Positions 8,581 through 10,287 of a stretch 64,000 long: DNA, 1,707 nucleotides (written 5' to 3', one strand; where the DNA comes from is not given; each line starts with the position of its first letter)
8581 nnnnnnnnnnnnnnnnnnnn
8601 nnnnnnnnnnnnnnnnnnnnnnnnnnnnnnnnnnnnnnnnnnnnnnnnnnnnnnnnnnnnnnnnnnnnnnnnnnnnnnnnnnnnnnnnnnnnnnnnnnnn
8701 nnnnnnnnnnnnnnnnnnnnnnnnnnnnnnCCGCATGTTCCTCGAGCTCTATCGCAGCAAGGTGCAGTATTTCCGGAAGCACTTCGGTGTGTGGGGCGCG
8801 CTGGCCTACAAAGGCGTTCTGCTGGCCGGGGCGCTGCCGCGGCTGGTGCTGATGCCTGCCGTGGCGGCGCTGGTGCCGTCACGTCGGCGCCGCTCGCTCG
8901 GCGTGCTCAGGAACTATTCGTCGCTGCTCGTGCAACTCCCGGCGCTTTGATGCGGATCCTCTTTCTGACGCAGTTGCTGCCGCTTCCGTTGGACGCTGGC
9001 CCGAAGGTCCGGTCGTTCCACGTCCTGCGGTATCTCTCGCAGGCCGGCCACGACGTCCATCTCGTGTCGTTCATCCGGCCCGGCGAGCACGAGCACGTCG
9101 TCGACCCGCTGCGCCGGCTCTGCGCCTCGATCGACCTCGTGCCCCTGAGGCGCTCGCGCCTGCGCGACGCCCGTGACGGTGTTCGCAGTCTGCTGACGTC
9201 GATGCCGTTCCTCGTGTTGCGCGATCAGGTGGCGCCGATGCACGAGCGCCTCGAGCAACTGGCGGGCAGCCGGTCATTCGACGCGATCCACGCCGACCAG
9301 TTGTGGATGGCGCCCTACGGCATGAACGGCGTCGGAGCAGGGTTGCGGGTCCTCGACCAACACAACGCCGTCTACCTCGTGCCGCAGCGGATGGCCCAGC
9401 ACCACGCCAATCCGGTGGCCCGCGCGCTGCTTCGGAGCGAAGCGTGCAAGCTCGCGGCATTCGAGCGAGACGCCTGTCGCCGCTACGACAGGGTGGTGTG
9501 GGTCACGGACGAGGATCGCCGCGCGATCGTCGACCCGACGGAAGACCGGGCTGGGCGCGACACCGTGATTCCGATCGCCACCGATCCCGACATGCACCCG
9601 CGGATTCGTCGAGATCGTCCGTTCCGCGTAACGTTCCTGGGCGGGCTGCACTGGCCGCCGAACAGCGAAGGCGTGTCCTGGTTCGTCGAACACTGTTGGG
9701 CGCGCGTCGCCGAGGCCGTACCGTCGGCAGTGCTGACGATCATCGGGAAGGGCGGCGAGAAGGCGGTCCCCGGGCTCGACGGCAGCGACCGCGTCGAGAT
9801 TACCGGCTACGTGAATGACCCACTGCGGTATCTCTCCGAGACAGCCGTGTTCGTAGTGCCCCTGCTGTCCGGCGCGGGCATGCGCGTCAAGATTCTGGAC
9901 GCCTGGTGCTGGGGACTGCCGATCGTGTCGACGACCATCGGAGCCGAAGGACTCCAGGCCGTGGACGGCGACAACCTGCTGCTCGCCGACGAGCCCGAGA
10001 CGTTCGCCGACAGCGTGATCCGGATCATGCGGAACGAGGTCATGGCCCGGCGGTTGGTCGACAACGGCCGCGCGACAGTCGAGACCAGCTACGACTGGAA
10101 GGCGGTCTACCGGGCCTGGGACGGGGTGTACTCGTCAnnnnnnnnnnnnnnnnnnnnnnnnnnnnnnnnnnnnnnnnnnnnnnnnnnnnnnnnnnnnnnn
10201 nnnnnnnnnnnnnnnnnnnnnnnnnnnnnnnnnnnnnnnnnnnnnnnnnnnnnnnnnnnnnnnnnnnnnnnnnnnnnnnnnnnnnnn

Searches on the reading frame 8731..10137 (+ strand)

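Call 23: search_protein_families(library=pfam, proteins=[window:8731-10137:+], max_evalue=0.001)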
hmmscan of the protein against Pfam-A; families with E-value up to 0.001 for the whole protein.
window:8731-10137:+ (469 aa): 4 families
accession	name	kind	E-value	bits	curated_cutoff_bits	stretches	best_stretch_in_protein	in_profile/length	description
PF13692.12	Glyco_trans_1_4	-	1.4e-24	87.4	27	1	299-435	3-142/142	Glycosyl transferases group 1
PF00534.26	Glycos_transf_1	-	7.5e-10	39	26.4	1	324-448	38-171/172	Glycosyl transferases group 1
PF13439.12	Glyco_transf_4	-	2.6e-05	24.8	28.5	1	96-286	9-168/170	Glycosyltransferase Family 4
PF13524.12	Glyco_trans_1_2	-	0.00015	22.1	25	1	358-461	32-140/144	Glycosyl transferase-like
